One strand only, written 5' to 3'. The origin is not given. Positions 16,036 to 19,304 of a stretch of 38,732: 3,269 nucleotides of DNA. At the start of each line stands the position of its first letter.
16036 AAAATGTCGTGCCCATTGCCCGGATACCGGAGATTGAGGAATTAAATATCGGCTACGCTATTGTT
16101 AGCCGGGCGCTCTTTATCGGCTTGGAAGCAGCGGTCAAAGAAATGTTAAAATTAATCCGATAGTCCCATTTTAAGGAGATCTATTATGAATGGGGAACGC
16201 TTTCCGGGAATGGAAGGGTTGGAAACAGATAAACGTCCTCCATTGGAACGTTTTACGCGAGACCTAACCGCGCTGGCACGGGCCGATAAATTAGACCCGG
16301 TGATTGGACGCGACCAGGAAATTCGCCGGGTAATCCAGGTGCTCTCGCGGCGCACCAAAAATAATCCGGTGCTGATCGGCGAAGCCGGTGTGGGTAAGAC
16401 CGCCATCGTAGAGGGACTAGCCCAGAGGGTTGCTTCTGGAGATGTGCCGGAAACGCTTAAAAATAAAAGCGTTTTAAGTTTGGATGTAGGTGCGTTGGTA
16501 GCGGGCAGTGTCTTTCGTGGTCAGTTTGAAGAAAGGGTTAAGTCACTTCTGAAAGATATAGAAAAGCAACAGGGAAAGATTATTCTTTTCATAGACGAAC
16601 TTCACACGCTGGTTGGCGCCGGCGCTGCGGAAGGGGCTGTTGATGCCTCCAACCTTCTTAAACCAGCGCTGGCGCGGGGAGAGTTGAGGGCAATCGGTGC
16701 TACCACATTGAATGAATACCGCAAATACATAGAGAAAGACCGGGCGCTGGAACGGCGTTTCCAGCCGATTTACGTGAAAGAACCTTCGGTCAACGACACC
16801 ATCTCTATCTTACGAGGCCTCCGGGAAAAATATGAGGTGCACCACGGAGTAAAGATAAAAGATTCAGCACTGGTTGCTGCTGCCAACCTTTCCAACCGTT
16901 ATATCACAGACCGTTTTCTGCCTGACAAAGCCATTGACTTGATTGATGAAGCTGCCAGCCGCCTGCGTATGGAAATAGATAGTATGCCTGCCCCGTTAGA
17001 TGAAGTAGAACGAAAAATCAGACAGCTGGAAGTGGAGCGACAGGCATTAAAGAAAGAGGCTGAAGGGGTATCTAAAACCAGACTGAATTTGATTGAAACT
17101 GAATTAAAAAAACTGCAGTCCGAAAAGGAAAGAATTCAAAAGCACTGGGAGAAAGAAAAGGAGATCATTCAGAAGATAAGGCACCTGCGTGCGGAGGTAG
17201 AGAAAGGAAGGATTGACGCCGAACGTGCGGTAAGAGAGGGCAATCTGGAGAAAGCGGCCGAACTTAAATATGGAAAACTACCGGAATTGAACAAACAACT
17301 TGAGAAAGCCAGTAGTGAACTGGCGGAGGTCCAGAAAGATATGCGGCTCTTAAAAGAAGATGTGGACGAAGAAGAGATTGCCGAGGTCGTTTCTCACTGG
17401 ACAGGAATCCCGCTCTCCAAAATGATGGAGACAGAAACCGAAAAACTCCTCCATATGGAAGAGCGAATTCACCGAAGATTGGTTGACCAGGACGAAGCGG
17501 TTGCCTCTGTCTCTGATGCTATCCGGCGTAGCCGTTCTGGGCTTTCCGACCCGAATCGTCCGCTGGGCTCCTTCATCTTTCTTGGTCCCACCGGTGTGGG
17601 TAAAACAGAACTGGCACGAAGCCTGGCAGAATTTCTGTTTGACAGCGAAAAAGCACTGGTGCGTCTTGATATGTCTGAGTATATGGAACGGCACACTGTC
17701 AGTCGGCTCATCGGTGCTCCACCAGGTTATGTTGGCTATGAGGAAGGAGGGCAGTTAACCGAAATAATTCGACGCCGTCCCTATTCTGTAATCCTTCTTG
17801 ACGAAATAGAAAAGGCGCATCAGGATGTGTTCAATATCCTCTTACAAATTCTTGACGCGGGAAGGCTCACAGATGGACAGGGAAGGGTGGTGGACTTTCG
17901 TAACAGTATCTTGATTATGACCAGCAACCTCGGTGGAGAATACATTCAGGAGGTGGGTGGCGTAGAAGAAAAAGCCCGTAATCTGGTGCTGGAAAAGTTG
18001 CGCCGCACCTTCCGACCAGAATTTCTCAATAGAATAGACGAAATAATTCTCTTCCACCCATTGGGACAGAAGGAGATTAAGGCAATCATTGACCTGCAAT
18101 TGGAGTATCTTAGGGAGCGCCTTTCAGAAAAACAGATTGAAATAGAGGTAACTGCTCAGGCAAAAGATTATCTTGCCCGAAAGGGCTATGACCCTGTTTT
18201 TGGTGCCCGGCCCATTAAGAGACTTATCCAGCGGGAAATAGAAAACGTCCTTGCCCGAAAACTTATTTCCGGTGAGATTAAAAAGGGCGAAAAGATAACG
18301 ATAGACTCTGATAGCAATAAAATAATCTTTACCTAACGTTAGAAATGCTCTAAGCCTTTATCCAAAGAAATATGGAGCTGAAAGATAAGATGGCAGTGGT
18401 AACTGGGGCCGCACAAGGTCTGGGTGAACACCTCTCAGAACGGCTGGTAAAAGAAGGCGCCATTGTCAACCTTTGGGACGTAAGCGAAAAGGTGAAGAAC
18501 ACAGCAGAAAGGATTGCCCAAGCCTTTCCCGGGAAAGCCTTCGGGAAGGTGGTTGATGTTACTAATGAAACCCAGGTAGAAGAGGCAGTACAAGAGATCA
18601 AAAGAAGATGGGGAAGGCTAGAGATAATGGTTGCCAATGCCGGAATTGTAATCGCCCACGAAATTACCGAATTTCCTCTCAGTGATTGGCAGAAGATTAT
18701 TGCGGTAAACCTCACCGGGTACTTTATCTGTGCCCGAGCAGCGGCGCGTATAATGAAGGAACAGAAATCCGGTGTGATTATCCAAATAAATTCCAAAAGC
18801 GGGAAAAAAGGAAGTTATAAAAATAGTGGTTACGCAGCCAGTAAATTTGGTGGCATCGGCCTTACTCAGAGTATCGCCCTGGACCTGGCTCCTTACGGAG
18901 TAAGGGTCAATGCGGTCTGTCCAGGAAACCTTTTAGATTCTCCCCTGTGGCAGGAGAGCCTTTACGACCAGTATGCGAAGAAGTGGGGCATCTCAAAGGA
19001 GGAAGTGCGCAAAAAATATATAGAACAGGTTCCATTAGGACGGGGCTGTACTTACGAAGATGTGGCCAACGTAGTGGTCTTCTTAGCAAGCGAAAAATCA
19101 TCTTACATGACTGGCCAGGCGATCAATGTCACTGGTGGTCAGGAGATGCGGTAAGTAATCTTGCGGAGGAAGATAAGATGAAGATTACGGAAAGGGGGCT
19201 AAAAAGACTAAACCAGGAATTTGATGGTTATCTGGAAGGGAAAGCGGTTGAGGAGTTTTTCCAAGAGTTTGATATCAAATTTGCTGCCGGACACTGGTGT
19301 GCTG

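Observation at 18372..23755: araB-araD module without araA, flanked by an SrlD-like SDR, a xylose-isomerase-like protein and a URO-D-fold protein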

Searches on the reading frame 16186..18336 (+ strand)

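Call 7: search_protein_families(library=pfam, proteins=[window:16186-18336:+])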
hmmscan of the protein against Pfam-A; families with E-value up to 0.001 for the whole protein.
window:16186-18336:+ (716 aa): 23 families
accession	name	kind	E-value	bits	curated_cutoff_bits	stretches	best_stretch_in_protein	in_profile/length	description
PF07724.20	AAA_2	-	5.6e-70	235.1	27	1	458-620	1-166/166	AAA domain (Cdc48 subfamily)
PF17871.7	AAA_lid_9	-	1.7e-35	121.5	22.8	1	201-300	1-100/104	AAA lid domain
PF10431.15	ClpB_D2-small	-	5e-29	100.6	21.9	1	626-706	1-81/81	C-terminal, D2-small domain, of ClpB protein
PF00004.35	AAA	-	7.2e-22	78.7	21.2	2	62-193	2-124/131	ATPase family associated with various cellular activities (AAA)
PF07728.20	AAA_5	-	4.5e-18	66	22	1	463-583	2-124/139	AAA domain (dynein-related subfamily)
PF13191.12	AAA_16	-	1.7e-12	48.6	32.6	1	39-90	2-63/167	AAA ATPase domain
PF13401.12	AAA_22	-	3.6e-12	47.2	27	1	462-558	7-110/130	AAA domain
PF00158.32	Sigma54_activat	-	1e-08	35.5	20.2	1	464-562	26-123/168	Sigma-54 interaction domain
PF05729.18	NACHT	-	9.7e-07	29.2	26.7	0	62-105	4-46/167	NACHT domain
PF01637.24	ATPase_2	-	1.8e-06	28.4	33.2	0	111-149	91-129/225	ATPase domain predominantly from Archaea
PF20720.3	nSTAND3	-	4.7e-06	26.8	27.2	0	464-501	21-58/155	Novel STAND NTPase 3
PF13173.12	AAA_14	-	4.8e-06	27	27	0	464-559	6-88/129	AAA domain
PF12775.13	AAA_7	-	7.6e-06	26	25.8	0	57-140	32-110/181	P-loop containing dynein motor region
PF01078.27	Mg_chelatase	-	1.9e-05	24.6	20.3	0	463-489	25-51/207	Magnesium chelatase, subunit ChlI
PF01695.23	IstB_IS21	-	9.2e-05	22.5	24.1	0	463-481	95-113/238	IstB-like ATP binding protein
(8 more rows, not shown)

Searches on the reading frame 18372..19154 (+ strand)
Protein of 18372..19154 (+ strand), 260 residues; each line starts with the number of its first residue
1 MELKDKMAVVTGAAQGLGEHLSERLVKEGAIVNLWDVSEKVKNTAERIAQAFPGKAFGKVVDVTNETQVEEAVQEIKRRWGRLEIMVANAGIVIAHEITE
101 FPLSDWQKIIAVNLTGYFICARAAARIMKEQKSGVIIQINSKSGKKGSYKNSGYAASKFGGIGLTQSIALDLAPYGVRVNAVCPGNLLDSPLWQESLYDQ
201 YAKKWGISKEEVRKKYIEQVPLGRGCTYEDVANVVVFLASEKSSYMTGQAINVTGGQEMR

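Call 4: search_protein_families(library=pfam, proteins=[window:18372-19154:+])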
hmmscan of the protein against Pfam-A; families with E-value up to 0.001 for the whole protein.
window:18372-19154:+ (260 aa): 3 families
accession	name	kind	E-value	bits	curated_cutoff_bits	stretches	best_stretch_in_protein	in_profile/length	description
PF13561.12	adh_short_C2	-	4.7e-58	197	27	1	12-256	1-234/236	Enoyl-(Acyl carrier protein) reductase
PF00106.31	adh_short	-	2.9e-56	190.5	26.6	1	6-195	1-189/195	short chain dehydrogenase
PF08659.16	KR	-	1.3e-08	35.5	22.6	1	9-157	4-152/180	KR domain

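Call 5: search_protein_families(library=ncbifam, proteins=[window:18372-19154:+], max_evalue=0.01)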
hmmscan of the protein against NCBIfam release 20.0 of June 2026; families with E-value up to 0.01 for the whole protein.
window:18372-19154:+ (260 aa): 232 families (the best 25 are shown)
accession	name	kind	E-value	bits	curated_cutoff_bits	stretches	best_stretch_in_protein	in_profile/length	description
NF009050.0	PRK12384.1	equivalog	2.1e-111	371.7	307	1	5-260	2-259/259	sorbitol-6-phosphate dehydrogenase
NF009093.0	PRK12429.1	subfamily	4.6e-69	232.6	258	1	1-259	1-258/259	3-hydroxybutyrate dehydrogenase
NF004198.0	PRK05653.1-3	equivalog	8.7e-68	228.4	296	1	3-259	5-248/248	3-oxoacyl-ACP reductase FabG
TIGR01963.1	PHB_DH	subfamily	1.2e-62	211.5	307.05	1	6-257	2-252/255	3-hydroxybutyrate dehydrogenase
NF004791.0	PRK06138.1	equivalog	2.2e-61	207.4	312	1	1-257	1-249/252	SDR family oxidoreductase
TIGR01830.1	3oxo_ACP_reduc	equivalog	8.7e-60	202.4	297.75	1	8-256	1-237/239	3-oxoacyl-[acyl-carrier-protein] reductase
NF009931.0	PRK13394.1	subfamily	8.5e-59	199.2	340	1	2-259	4-261/262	3-hydroxybutyrate dehydrogenase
NF052558.1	MBtsdlDhBudC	equivalog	5.5e-58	196.5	270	1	4-257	2-241/250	meso-2,3-butanediol dehydrogenase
NF009466.0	PRK12826.1-2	subfamily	6e-58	196.2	222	1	5-259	3-246/248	3-oxoacyl-ACP reductase FabG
NF005559.1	PRK07231.1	subfamily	1.1e-57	195.4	215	1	3-257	2-247/249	glucose 1-dehydrogenase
NF005472.0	PRK07067.1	equivalog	5.7e-57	193.2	338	1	1-259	2-256/257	L-iditol 2-dehydrogenase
TIGR02415.1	23BDH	subfamily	2.6e-56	190.9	304.35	1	6-257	1-251/254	acetoin reductase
TIGR02632.1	RhaD_aldol-ADH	equivalog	7.3e-54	183.3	567.75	1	2-257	411-670/676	bifunctional rhamnulose-1-phosphate aldolase/short-chain dehydrogenase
NF053701.1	CsHdxCHCADhChcB2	equivalog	8.1e-54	182.7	350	1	3-256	1-241/245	cis-4-hydroxycyclohexanecarboxylate dehydrogenase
TIGR03971.1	SDR_subfam_1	subfamily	1.1e-53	182.3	300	1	3-258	1-269/271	mycofactocin-coupled SDR family oxidoreductase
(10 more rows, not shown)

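Call 38: search_solved_structures(query=window:18372-19154:+, max_evalue=1e-30)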
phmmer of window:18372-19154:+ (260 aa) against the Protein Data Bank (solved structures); distinct sequences matched with E-value up to 1e-30: 105 (the best 60 are shown).
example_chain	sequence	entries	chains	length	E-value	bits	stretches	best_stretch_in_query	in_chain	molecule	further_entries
5o3z_A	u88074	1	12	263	4e-71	242.7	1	5-259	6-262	Sorbitol-6-phosphate dehydrogenase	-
2p68_A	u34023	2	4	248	2.6e-43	151.6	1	2-257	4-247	3-oxoacyl-[acyl-carrier-protein] reductase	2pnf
4dml_A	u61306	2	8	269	6.1e-43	150.4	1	2-258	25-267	3-oxoacyl-[acyl-carrier-protein] reductase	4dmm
4trr_A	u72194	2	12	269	1.3e-42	149.3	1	3-257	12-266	Putative D-beta-hydroxybutyrate dehydrogenase | 3-hydroxybutyrate dehydrogenase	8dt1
4nbu_A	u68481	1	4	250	1.6e-40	142.5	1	3-257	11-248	3-oxoacyl-(Acyl-carrier-protein) reductase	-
4ni5_A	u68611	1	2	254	2.2e-40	142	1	1-257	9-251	Oxidoreductase, short-chain dehydrogenase/reductase family protein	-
3ak4_A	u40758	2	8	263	2.4e-40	141.9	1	2-259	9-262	NADH-dependent quinuclidinone reductase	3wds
4jro_A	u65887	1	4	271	3.8e-40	141.3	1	1-258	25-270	FabG protein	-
2hq1_A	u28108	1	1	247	5.7e-40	140.7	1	1-257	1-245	Glucose/ribitol dehydrogenase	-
3wtc_A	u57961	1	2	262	9e-40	140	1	1-257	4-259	Putative oxidoreductase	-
6zzq_A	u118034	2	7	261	1.2e-39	139.6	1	4-257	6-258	3-hydroxybutyrate dehydrogenase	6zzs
2et6_A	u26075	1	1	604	1.3e-39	139.5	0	2-185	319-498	(3R)-hydroxyacyl-CoA dehydrogenase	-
3v2h_A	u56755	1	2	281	4.4e-39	137.8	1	4-257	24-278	D-beta-hydroxybutyrate dehydrogenase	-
4nbv_A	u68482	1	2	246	9.4e-39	136.7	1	1-258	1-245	3-oxoacyl-[acyl-carrier-protein] reductase putative short-chain dehydrogenases/reductases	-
3wye_A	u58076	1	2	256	1.2e-38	136.3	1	6-257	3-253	Diacetyl reductase [(S)-acetoin forming],L-2,3-butanediol dehydrogenase,Diacetyl reductase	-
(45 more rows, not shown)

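Call 47: find_homologous_proteins(query=window:18372-19154:+, max_evalue=1e-40)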
Query window:18372-19154:+ (260 aa): 7448 proteins with E <= 1e-40 among 8000 candidates; the best 120 are listed.
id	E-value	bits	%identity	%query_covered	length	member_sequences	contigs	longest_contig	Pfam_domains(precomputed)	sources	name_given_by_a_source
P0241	2.3e-162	556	100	98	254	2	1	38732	PF08659.17,PF13561.13,PF00106.32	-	-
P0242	8.9e-140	482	82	100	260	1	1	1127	PF08659.17,PF13561.13,PF00106.32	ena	-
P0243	2.4e-134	465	80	100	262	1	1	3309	PF08659.17,PF13561.13,PF00106.32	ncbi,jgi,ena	-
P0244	8.5e-133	459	79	100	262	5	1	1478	PF08659.17,PF13561.13,PF23441.1,PF00106.32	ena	-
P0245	6.0e-131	453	78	100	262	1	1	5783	PF08659.17,PF13561.13,PF00106.32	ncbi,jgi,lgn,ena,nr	ncbi:MAG: sorbitol-6-phosphate dehydrogenase [Candidatus Omnitrophica bacterium]|nr:sorbitol-6-phosp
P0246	7.0e-131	453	78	100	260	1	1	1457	PF08659.17,PF13561.13,PF23441.1,PF00106.32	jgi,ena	-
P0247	7.0e-131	453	78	100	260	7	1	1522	PF08659.17,PF13561.13,PF23441.1,PF00106.32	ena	-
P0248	7.3e-131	453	78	100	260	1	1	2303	PF08659.17,PF13561.13,PF23441.1,PF00106.32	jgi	-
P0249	8.8e-131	453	78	100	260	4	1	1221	PF08659.17,PF13561.13,PF23441.1,PF00106.32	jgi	jgi:sorbitol-6-phosphate 2-dehydrogenase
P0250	1.0e-130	453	78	100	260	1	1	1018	PF08659.17,PF13561.13,PF23441.1,PF00106.32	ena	-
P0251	1.1e-130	453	78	100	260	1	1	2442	PF08659.17,PF13561.13,PF23441.1,PF00106.32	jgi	-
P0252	2.1e-130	452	78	100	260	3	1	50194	PF08659.17,PF13561.13,PF23441.1,PF00106.32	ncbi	ncbi:MAG: sorbitol-6-phosphate dehydrogenase [Candidatus Omnitrophota bacterium]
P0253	4.4e-130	451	79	100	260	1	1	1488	PF08659.17,PF13561.13,PF23441.1,PF00106.32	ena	-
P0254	9.9e-130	449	78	100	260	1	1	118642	PF13561.13,PF00106.32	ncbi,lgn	ncbi:MAG: sorbitol-6-phosphate dehydrogenase [Candidatus Omnitrophota bacterium]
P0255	1.8e-129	449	77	100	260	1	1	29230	PF08659.17,PF13561.13,PF23441.1,PF00106.32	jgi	-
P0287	2.1e-111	389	67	100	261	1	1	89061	PF08659.17,PF13561.13,PF23441.1,PF00106.32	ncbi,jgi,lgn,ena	ncbi:MAG: sorbitol-6-phosphate dehydrogenase [Elusimicrobiota bacterium]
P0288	2.1e-111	389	70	99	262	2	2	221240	PF08659.17,PF13561.13,PF00106.32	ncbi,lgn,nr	ncbi:MAG: sorbitol-6-phosphate dehydrogenase [Anaerolineae bacterium]|nr:sorbitol-6-phosphate dehydr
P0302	1.2e-110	387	67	100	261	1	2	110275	PF08659.17,PF13561.13,PF23441.1,PF00106.32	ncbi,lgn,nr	ncbi:MAG: sorbitol-6-phosphate dehydrogenase [Dictyoglomus sp.]|nr:sorbitol-6-phosphate dehydrogenas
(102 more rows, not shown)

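Call 48: find_encoding_contigs(protein=P0302, flank=8000, max_places=1)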
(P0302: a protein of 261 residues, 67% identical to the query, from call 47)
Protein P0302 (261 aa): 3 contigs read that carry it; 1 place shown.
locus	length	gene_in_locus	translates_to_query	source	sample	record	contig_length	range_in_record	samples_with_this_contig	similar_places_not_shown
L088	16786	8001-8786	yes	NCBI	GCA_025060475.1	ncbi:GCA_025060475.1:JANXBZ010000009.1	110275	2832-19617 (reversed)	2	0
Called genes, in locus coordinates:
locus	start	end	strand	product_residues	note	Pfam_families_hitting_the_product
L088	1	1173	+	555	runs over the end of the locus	PF00485:PRK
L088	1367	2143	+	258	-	PF01022:HTH_5 (weak), PF01047:MarR (weak), PF08220:HTH_DeoR, PF08279:HTH_11, PF00455:DeoRC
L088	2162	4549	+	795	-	PF00676:E1_dh, PF02775:TPP_enzyme_C (faint), PF02779:Transket_pyr, PF02780:Transketolase_C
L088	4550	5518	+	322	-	PF00364:Biotin_lipoyl, PF25984:BSH_YknX (faint), PF00198:2-oxoacid_dh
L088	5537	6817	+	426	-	PF08240:ADH_N (weak)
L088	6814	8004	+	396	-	PF01232:Mannitol_dh, PF08125:Mannitol_dh_C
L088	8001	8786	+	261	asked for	PF00106:adh_short, PF08659:KR, PF23441:SDR, PF13561:adh_short_C2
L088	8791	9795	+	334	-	PF01261:AP_endonuc_2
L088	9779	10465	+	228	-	PF00596:Aldolase_II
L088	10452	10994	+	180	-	PF07385:Lyx_isomer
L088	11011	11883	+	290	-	-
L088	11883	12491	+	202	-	-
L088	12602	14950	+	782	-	-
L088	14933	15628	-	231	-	PF01135:PCMT, PF00398:RrnaAD, PF13649:Methyltransf_25 (weak), PF13847:Methyltransf_31 (weak)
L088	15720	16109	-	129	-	PF01880:Desulfoferrodox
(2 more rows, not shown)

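Call 49: find_encoding_contigs(protein=P0288, flank=8000, max_places=1)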
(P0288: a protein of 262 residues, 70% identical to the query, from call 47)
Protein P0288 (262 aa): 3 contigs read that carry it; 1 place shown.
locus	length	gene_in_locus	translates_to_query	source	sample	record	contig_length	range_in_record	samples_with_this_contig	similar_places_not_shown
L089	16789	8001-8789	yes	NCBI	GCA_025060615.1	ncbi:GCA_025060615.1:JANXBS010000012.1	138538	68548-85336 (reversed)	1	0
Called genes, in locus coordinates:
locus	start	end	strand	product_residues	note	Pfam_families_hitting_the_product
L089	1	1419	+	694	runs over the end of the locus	PF00270:DEAD (faint), PF04851:ResIII, PF13604:AAA_30 (faint), PF17757:UvrB_inter, PF27431:UvrB_3rd, PF00271:Helicase_C, PF12344:UvrB, PF02151:UVR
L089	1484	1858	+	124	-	-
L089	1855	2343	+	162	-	PF20797:HepT-like_2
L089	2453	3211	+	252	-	PF01261:AP_endonuc_2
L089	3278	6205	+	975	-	PF00521:DNA_topoisoIV, PF03989:DNA_gyraseA_C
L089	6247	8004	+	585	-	PF08240:ADH_N, PF00107:ADH_zinc_N (weak), PF13602:ADH_zinc_N_2 (weak)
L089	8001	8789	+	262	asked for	PF00106:adh_short, PF08659:KR, PF13561:adh_short_C2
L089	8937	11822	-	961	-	PF08531:Bac_rhamnosid_N, PF21557:RhaB_D2, PF05592:Bac_rhamnosid (weak), PF17389:Bac_rhamnosid6H, PF06202:GDE_C (weak), PF01204:Trehalase (weak), PF22422:MGH1-like_GH (weak), PF17390:Bac_rhamnosid_C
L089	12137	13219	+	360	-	PF01408:GFO_IDH_MocA, PF22725:GFO_IDH_MocA_C3, PF02894:GFO_IDH_MocA_C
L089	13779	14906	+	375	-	PF00266:Aminotran_5, PF00155:Aminotran_1_2 (weak)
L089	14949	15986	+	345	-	PF01408:GFO_IDH_MocA, PF22725:GFO_IDH_MocA_C3, PF02894:GFO_IDH_MocA_C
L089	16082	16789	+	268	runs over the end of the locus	PF13580:SIS_2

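Call 50: find_encoding_contigs(protein=P0287, flank=8000, max_places=1)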
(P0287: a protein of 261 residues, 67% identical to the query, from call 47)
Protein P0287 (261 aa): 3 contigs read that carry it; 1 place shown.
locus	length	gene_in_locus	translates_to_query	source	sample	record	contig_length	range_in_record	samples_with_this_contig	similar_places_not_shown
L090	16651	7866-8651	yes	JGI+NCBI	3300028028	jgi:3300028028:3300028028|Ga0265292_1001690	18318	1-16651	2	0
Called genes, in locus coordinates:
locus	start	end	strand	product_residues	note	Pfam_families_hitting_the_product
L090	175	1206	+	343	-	PF01641:SelR, PF01625:PMSR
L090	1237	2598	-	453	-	PF01235:Na_Ala_symp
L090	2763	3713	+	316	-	PF00583:Acetyltransf_1, PF13508:Acetyltransf_7 (weak), PF00583:Acetyltransf_1, PF13673:Acetyltransf_10 (weak), PF13508:Acetyltransf_7 (weak)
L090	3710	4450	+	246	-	PF02585:PIG-L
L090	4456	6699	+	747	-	-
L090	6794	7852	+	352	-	PF08240:ADH_N, PF16912:Glu_dehyd_C, PF00107:ADH_zinc_N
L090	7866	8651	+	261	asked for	PF00106:adh_short, PF08659:KR, PF23441:SDR, PF13561:adh_short_C2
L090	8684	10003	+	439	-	-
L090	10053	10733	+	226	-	PF00596:Aldolase_II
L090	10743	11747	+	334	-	PF01208:URO-D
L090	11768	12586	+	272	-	PF01048:PNP_UDP_1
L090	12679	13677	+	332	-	PF09989:DUF2229, PF06050:HGD-D (weak)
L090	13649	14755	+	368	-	PF09989:DUF2229 (faint), PF06050:HGD-D (weak)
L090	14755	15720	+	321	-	PF01869:BcrAD_BadFG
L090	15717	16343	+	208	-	PF00440:TetR_N, PF14514:TetR_C_9, PF17938:TetR_C_29 (weak)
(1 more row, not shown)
